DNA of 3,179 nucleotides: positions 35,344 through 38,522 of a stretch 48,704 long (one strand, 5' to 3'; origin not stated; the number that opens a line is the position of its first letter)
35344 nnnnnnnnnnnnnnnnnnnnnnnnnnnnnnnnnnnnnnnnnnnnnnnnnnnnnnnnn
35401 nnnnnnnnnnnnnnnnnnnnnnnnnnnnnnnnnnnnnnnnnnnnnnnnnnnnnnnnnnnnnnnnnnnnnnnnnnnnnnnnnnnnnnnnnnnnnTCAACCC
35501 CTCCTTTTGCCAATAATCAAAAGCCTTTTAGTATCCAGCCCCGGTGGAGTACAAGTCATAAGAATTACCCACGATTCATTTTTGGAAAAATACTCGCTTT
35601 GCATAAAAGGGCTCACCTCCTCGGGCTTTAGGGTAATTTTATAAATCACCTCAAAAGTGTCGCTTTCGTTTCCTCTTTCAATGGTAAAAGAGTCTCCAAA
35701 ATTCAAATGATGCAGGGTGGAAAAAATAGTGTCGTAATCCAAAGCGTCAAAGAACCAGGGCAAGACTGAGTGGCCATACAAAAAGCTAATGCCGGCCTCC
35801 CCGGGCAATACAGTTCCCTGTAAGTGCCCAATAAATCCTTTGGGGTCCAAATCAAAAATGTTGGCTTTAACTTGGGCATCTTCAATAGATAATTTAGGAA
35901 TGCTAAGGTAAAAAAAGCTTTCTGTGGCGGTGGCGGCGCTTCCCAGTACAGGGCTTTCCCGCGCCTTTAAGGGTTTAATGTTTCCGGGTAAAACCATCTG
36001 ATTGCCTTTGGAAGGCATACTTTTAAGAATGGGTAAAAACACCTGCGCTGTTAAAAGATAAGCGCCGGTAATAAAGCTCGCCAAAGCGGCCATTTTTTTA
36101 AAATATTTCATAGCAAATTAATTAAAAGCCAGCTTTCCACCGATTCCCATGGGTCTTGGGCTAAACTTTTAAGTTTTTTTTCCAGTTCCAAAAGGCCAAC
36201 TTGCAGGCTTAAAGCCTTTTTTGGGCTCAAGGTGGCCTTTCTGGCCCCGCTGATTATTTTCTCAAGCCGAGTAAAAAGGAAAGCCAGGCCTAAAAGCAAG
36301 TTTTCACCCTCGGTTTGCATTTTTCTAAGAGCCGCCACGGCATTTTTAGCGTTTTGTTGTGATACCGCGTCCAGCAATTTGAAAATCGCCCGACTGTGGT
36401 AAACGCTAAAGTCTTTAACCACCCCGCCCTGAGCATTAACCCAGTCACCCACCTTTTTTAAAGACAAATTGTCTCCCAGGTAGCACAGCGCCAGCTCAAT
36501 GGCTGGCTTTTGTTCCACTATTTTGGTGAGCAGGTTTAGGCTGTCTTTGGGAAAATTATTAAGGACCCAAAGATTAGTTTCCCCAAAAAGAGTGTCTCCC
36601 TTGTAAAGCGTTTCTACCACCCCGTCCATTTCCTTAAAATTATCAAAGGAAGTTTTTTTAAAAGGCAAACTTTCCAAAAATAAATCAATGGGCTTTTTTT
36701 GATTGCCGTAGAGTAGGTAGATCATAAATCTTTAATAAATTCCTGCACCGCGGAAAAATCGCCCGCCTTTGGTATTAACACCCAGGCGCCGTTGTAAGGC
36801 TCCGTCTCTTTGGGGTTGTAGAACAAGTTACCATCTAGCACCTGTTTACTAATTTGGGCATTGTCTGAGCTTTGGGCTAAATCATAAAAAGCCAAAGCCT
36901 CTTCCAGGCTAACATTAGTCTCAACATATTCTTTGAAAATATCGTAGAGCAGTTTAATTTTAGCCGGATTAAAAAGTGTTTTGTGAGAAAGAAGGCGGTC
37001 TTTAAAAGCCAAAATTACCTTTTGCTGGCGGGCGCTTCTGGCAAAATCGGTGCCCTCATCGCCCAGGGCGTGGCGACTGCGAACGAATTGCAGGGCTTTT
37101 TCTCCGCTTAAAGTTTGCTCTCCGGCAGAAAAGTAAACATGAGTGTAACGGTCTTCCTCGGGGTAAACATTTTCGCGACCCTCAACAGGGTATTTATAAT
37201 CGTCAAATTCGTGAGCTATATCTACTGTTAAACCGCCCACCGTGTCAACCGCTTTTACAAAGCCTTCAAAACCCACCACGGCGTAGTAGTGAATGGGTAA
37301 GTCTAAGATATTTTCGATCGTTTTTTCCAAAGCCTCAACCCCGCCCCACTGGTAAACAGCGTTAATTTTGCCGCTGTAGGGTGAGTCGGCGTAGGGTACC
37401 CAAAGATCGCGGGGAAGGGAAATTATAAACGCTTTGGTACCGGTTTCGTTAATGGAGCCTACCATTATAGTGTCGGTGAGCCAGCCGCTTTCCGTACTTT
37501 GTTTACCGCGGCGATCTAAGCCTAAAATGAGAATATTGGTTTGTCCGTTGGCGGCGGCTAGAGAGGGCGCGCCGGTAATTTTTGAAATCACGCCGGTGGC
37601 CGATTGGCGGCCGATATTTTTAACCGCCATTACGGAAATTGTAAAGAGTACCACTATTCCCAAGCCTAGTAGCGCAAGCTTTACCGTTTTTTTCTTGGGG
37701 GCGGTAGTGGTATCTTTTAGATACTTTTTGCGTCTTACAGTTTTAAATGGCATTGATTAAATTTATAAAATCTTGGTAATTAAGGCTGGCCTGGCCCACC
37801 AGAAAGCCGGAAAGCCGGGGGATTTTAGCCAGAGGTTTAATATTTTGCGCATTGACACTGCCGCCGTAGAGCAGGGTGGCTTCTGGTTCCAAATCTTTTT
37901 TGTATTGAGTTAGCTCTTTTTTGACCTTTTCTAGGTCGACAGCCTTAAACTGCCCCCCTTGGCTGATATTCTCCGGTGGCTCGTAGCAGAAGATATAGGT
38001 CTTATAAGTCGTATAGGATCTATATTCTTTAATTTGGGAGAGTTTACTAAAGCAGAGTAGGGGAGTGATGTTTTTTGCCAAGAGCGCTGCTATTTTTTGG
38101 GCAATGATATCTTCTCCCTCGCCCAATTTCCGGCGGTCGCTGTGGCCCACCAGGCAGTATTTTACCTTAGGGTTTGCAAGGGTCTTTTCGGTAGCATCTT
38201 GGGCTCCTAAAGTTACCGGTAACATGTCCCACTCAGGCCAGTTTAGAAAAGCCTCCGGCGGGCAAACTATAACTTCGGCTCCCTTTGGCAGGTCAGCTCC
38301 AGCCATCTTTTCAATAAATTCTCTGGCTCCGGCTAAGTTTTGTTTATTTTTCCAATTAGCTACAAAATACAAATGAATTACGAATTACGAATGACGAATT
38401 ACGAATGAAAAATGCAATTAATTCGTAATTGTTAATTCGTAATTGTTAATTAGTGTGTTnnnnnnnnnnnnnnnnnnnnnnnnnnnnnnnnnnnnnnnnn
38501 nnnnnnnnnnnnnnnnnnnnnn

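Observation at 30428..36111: Cohesin-dockerin-sortase surface assembly module next to PilN/PilO-like genes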

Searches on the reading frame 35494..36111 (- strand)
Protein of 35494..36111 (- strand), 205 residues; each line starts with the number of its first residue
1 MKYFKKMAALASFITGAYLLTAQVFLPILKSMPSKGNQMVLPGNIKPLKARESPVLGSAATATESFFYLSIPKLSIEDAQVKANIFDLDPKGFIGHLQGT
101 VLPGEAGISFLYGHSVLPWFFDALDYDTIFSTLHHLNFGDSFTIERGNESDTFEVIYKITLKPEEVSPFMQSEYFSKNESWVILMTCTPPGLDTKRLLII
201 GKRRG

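Call 3: search_protein_families(library=pfam, proteins=[window:35494-36111:-], max_evalue=1)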
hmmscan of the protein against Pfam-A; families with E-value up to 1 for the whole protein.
window:35494-36111:- (205 aa): 1 family
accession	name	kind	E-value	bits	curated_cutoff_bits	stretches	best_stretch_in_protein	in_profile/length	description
PF04203.18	Sortase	-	2.4e-13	50.3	26.6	1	69-203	1-124/125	Sortase domain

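Call 4: search_protein_families(library=ncbifam, proteins=[window:35494-36111:-], max_evalue=1)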
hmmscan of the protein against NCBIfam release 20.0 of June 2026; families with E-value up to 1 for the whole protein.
window:35494-36111:- (205 aa): 7 families
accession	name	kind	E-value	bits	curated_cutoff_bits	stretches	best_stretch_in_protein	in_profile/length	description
NF033745.1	class_C_sortase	subfamily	1.8e-14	54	160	1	92-203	118-220/220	class C sortase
TIGR01076.1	sortase_fam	subfamily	1.1e-12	47.9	39.35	1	68-203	2-127/136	sortase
NF033747.1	class_E_sortase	subfamily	1.5e-06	28.2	160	1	59-202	64-204/211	class E sortase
NF033746.1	class_D_sortase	subfamily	1.4e-05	25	165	1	62-189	6-116/135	class D sortase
NF058671.1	sortase_SrtD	exception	0.00015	21.5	140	1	63-160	61-146/187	class D sortase, LPxTATN-specific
NF033748.1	class_F_sortase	subfamily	0.00017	21.3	166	1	91-188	44-134/155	class F sortase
TIGR03784.1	marine_sortase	equivalog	0.088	12.4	158.25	1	126-189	99-158/174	class GN sortase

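Call 24: find_related_loci(query=A2, collection=genome_contigs, flank=10000)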
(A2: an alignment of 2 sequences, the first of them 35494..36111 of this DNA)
Query A2 (205 aa) in genome_contigs; peptide patterns used: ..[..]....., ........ (x = any residue, [..] = any of these).
106 stretches matched a pattern; 43 encode a relative of the query (tblastn E <= 1e-3); 43 distinct loci.
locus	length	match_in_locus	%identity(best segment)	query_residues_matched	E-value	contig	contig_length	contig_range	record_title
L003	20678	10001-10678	42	3-201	2e-41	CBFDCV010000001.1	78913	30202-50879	MAG TPA_asm: uncultured candidate division WWE3 bacterium isolate SRR26215684_binner13_Refined_38 genome assembly, conti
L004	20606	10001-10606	43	6-199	2e-41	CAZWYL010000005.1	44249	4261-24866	MAG TPA_asm: uncultured Candidatus Saccharibacteria bacterium isolate SRP319275_co2_268 genome assembly, contig: NODE_41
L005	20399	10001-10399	53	67-199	4e-40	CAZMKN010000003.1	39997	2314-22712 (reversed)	MAG TPA_asm: uncultured Candidatus Saccharibacteria bacterium isolate SRP191223_co1_110 genome assembly, contig: NODE_68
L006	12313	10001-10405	53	65-199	5e-40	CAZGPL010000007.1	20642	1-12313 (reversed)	MAG TPA_asm: uncultured Candidatus Saccharibacteria bacterium isolate SRP239243_co1_4 genome assembly, contig: NODE_4090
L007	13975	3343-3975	39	2-199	1e-39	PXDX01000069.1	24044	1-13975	MAG: candidate division WWE3 bacterium isolate T3Sed10_354 T3-Sed10-C3430, whole genome shotgun sequence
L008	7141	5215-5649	48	57-201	7e-39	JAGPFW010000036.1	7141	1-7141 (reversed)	Patescibacteria group bacterium isolate Gw_SlDig_bin_207 Gw_SlDig_22396_length_7141_cov_4.206587, whole genome shotgun s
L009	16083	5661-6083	48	63-203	3e-38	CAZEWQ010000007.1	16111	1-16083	MAG TPA_asm: uncultured Candidatus Saccharibacteria bacterium isolate SRP104257_co1_380 genome assembly, contig: NODE_22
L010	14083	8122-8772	40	3-199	4e-38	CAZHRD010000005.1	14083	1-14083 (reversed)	MAG TPA_asm: uncultured Candidatus Saccharibacteria bacterium isolate binchicken_co129_933 genome assembly, contig: NODE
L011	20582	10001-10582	40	16-199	3e-38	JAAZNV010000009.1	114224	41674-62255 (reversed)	MAG: candidate division WWE3 bacterium isolate AS27yjCOA_202 127489_AS27, whole genome shotgun sequence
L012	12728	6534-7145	37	6-199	1e-37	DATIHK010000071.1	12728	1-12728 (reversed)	MAG TPA_asm: Candidatus Saccharimonadales bacterium isolate SMAG_U15636 k141_222082, whole genome shotgun sequence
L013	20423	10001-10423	48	63-203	3e-37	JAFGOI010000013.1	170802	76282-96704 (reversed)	MAG: Patescibacteria group bacterium isolate Zod_Metabat.613 k87_14339808, whole genome shotgun sequence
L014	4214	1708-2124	48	61-199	2e-37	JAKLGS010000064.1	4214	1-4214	MAG: Patescibacteria group bacterium isolate RA.bin45 RA.bin45_64, whole genome shotgun sequence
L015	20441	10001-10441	46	55-201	4e-37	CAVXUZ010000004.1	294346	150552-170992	MAG: uncultured candidate division WWE3 bacterium isolate MFD04716.bin.1.185 genome assembly, contig: contig_23343, whol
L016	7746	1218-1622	49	65-199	7e-37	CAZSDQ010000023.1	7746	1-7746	MAG TPA_asm: uncultured Candidatus Saccharibacteria bacterium isolate binchicken_co117_468 genome assembly, contig: NODE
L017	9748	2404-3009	38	6-199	2e-36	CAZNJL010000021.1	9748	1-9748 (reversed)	MAG TPA_asm: uncultured Candidatus Saccharibacteria bacterium isolate SRP178699_co1_444 genome assembly, contig: NODE_96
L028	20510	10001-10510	40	25-199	1e-35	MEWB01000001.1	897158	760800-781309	MAG: candidate division WWE3 bacterium RIFOXYC1_FULL_40_10 RIFOXYC1_FULL_WWE3_40_10_complete_curated, whole genome shotg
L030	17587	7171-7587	47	62-203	5e-35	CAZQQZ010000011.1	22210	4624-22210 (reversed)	MAG TPA_asm: uncultured Candidatus Saccharibacteria bacterium isolate SRP118108_co3_458 genome assembly, contig: NODE_10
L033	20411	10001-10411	47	63-199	3e-34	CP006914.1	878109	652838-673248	Candidate division WWE3 bacterium RAAC2_WWE3_1 chromosome, complete genome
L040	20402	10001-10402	44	66-199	3e-32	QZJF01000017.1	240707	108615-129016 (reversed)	MAG: candidate division WWE3 bacterium isolate SURF_46 Ga0104751_1000015, whole genome shotgun sequence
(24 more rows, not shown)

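Call 65: search_protein_families(library=pfam, proteins=[L033:10438-10938:-, L028:10539-11075:-, L003:10690-11244:-, L007:4019-4489:-, L040:10423-10842:-, L009:6114-6689:-, L033:11118-11660:-, L033:11657-12253:-, L028:11256-11831:-, L028:11828-12430:-], max_evalue=1)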
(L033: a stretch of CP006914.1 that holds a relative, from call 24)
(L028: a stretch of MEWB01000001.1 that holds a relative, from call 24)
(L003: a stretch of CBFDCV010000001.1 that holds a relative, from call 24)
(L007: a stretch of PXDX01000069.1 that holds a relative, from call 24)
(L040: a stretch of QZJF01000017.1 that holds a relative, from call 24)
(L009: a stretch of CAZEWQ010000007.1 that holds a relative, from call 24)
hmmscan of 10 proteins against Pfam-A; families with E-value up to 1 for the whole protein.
L033:10438-10938:- (166 aa): 1 family
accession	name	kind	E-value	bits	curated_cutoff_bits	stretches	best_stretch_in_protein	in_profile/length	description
PF13273.12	DUF4064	-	0.15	12.7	32.1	0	119-154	54-89/102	Protein of unknown function (DUF4064)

L028:10539-11075:- (178 aa): 0 families

L003:10690-11244:- (184 aa): 5 families
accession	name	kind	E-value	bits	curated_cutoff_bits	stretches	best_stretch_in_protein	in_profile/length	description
PF16972.10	TipE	-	0.0042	16.8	26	1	17-141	302-427/486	Na+ channel auxiliary subunit TipE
PF06024.17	Orf78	-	0.014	16.1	29.4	0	14-41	68-95/101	Orf78 (ac78)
PF01210.29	NAD_Gly3P_dh_N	-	0.017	15.5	23.1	0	71-116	93-138/158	NAD-dependent glycerol-3-phosphate dehydrogenase N-terminus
PF13131.11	DUF3951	-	0.034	14.8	26.3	1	146-170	5-33/52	Protein of unknown function (DUF3951)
PF12669.12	FeoB_associated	-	0.69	10.7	27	0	13-36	2-25/44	FeoB-associated Cys-rich membrane protein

L007:4019-4489:- (156 aa): 0 families

L040:10423-10842:- (139 aa): 2 families
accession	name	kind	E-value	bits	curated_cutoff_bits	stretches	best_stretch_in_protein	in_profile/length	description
PF14802.11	TMEM192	-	0.044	13.3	25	1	11-63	146-200/236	TMEM192 family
PF02038.21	ATP1G1_PLM_MAT8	-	0.13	12.1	26.9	1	102-119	16-33/48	ATP1G1/PLM/MAT8 family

L009:6114-6689:- (191 aa): 1 family
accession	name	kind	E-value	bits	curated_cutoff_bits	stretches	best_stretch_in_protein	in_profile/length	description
PF13800.11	Sigma_reg_N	-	0.089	13.5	26.3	0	11-38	13-41/91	Sigma factor regulator N-terminal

L033:11118-11660:- (180 aa): 2 families
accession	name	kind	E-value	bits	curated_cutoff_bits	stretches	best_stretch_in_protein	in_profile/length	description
PF04350.18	PilO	-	0.073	13.6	22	1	81-176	37-135/145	Pilus assembly protein, PilO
PF05821.16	NDUF_B8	-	0.2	12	21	1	12-64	98-150/172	NADH-ubiquinone oxidoreductase ASHI subunit (CI-ASHI or NDUFB8)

L033:11657-12253:- (198 aa): 1 family
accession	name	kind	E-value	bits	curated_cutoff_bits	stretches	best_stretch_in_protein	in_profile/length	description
PF12292.13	DUF3624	-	0.11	13.5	27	1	48-74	45-71/76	Protein of unknown function (DUF3624)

L028:11256-11831:- (191 aa): 2 families
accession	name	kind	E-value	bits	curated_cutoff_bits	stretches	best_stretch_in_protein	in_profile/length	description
PF04350.18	PilO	-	1.8e-06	28.6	22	1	54-181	7-135/145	Pilus assembly protein, PilO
PF13291.12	ACT_4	-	0.1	13.7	27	1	104-162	20-78/80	ACT domain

L028:11828-12430:- (200 aa): 0 families

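Call 77: search_protein_families(library=pfam, proteins=[L030:13033-14220:-, L030:12495-13184:-, L030:11951-12553:-, L030:11150-11947:-, L030:10270-11130:-, L030:9053-10273:-, L030:8070-9044:-, L030:7666-8073:-, L030:6826-7593:+], max_evalue=0.1)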
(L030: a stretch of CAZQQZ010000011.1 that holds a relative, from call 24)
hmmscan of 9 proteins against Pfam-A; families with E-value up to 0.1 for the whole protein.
L030:13033-14220:- (395 aa): 2 families
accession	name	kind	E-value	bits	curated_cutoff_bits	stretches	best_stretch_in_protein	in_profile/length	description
PF18911.6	PKD_4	-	2.3e-08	34.4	27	1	305-383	1-71/85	PKD domain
PF00801.26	PKD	-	0.0015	18.9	23.5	1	343-383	29-68/80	PKD domain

L030:12495-13184:- (229 aa): 2 families
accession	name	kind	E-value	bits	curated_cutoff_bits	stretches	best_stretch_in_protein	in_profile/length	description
PF00404.24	Dockerin_1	-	0.00092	19.8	22.9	1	163-216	2-52/57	Dockerin type I domain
PF13405.12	EF-hand_6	-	0.032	14.4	25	0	198-218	7-27/30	EF-hand domain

L030:11951-12553:- (200 aa): 0 families

L030:11150-11947:- (265 aa): 2 families
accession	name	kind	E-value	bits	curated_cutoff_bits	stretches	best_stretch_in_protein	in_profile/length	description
PF00404.24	Dockerin_1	-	0.00066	20.3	22.9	1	213-259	1-52/57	Dockerin type I domain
PF12276.13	DUF3617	-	0.068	14.4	24.5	0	115-161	29-79/106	Protein of unknown function (DUF3617)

L030:10270-11130:- (286 aa): 1 family
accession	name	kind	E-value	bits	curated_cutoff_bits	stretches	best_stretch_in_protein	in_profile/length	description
PF00963.24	Cohesin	-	2e-06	28.5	24.1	1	50-149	11-118/139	Cohesin domain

L030:9053-10273:- (406 aa): 0 families

L030:8070-9044:- (324 aa): 8 families
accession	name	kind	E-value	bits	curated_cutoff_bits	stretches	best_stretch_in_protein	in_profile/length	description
PF18911.6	PKD_4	-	6.2e-13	49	27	1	180-237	20-77/85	PKD domain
PF00801.26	PKD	-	6.1e-11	42.6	23.5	1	179-236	16-73/80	PKD domain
PF22352.2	K319L-like_PKD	-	6.4e-05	23.3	27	1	80-157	10-84/84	K319L-like, PKD domain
PF13927.12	Ig_3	-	0.001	20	30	1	71-130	6-59/78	Immunoglobulin domain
PF07495.19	Y_Y_Y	-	0.002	18.4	26.6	0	201-238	18-56/65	Y_Y_Y domain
PF14436.11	EndoU_bacteria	-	0.021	15.6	25.3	0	205-238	31-63/129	Bacterial EndoU nuclease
PF13573.12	SprB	-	0.063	13.4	28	1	88-105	19-36/37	SprB repeat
PF17789.7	MG4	-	0.094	13.4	24.7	0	129-195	15-74/95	Macroglobulin domain MG4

L030:7666-8073:- (135 aa): 1 family
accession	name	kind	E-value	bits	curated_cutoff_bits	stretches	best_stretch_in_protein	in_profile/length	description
PF16656.11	Pur_ac_phosph_N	-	5.3e-05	24.1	30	1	49-131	4-93/93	Purple acid Phosphatase, N-terminal domain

L030:6826-7593:+ (255 aa): 1 family
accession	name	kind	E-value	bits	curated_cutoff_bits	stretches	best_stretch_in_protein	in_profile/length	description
PF04203.18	Sortase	-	3.2e-20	72.6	26.6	1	123-254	1-124/125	Sortase domain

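Call 80: search_solved_structures(query=window:35494-36111:-, max_evalue=0.01, show_alignments=1)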
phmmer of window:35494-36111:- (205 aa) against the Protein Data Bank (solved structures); distinct sequences matched with E-value up to 0.01: 19.
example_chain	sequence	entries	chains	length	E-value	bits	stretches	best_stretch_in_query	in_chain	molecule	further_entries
4d7w_A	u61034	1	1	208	8.9e-12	48.5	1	62-203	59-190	SORTASE FAMILY PROTEIN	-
8gr6_A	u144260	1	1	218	9.1e-09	38.7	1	60-203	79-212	Sortase-like protein, putative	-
8t28_A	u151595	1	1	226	9.7e-09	38.6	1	68-203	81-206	Class C sortase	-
8guu_A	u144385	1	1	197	1.3e-07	34.9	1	60-203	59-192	Sortase-like protein, putative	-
4g1j_A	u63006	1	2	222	4e-07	33.4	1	64-203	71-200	Sortase family protein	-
3rbi_A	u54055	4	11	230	4.3e-07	33.2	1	64-203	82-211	Sortase family protein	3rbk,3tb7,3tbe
3re9_A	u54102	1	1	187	5.5e-07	32.9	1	64-203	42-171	Sortase-like protein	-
2xwg_A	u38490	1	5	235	5.6e-07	32.9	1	94-203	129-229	SORTASE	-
6ixz_A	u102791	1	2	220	5e-06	29.8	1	67-203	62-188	Sortase family protein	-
7d6p_A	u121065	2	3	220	5e-06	29.8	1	67-203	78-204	Sortase family protein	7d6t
3rbj_A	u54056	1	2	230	7.7e-06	29.1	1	64-203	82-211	Sortase family protein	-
3o0p_A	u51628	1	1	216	9.6e-06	28.8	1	63-203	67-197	Sortase family protein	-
4g1h_A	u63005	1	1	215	2.6e-05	27.4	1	64-203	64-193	Sortase family protein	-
3g66_A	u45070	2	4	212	4.3e-05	26.7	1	64-203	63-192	Sortase C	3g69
2w1j_A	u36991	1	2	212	0.00034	23.8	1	68-203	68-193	PUTATIVE SORTASE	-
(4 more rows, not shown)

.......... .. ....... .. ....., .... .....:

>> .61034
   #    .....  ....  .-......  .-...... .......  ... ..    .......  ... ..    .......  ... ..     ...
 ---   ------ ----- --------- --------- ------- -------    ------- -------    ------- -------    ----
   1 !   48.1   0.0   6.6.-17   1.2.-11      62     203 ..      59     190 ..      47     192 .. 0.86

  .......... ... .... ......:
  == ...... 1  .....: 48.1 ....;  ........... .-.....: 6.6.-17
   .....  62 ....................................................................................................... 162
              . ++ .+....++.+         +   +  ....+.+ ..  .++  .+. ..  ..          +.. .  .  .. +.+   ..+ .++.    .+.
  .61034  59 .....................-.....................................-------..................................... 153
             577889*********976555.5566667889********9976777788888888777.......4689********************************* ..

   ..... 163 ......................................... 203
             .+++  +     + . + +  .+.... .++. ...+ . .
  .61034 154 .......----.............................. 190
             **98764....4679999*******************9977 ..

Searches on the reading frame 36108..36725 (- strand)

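Call 3: search_protein_families(library=pfam, proteins=[window:36108-36725:-], max_evalue=1)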
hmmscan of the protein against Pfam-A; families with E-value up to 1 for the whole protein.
window:36108-36725:- (205 aa): 2 families
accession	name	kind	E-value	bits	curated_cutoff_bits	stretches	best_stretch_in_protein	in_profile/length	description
PF21694.2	DNA_pol3_delta_C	-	0.0019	18.7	27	1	113-152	3-42/121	DNA polymerase III delta subunit, C-terminal domain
PF03511.20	FANCA_CTD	-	0.022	14.6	22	1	120-180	9-69/207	Fanconi anaemia group A protein C-terminal domain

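Call 4: search_protein_families(library=ncbifam, proteins=[window:36108-36725:-], max_evalue=1)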
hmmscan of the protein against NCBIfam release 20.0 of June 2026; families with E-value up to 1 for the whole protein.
window:36108-36725:- (205 aa): 2 families
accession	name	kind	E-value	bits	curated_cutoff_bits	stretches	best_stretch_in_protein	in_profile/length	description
TIGR01128.2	holA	equivalog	5.6e-07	29.2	80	1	112-158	197-243/316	DNA polymerase III subunit delta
NF047700.1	LIC10415_fam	equivalog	0.056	13.3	180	1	121-145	112-137/169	LIC10415 family protein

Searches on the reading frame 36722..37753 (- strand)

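Call 3: search_protein_families(library=pfam, proteins=[window:36722-37753:-], max_evalue=1)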
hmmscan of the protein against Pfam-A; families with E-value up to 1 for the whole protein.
window:36722-37753:- (343 aa): 1 family
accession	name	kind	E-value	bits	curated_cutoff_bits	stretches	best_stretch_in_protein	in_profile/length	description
PF03816.19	LytR_cpsA_psr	-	4.1e-37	128.1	24.6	1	93-253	2-147/150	LytR_cpsA_psr family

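Call 4: search_protein_families(library=ncbifam, proteins=[window:36722-37753:-], max_evalue=1)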
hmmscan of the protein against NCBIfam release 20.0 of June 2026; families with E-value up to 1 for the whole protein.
window:36722-37753:- (343 aa): 4 families
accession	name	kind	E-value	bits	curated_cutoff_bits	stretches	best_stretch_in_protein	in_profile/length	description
TIGR00350.1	lytR_cpsA_psr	domain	5.9e-31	107.8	62.3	1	93-253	3-149/152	LCP family glycopolymer transferase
NF006897.1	PRK09379.1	equivalog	9.4e-28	97.3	441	1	72-287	60-248/298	polyisoprenyl-teichoic acid--peptidoglycan teichoic acid transferase TagU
NF051849.1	LCP_trans_Cps2A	equivalog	1.2e-24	87.4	650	1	66-308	216-437/477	LCP family glycopolymer transferase CpsA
NF047591.1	ligase_LytR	equivalog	2.9e-22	79.4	450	1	71-306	57-284/336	glycopolymer--peptidoglycan transferase LytR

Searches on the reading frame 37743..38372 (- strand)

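Call 68: search_protein_families(library=pfam, proteins=[window:37743-38372:-], max_evalue=0.001)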
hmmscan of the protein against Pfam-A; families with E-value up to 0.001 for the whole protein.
window:37743-38372:- (209 aa): 1 family
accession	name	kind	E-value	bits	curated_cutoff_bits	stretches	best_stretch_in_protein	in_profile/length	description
PF00121.24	TIM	-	7.9e-34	117.7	20.1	1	3-208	3-244/245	Triosephosphate isomerase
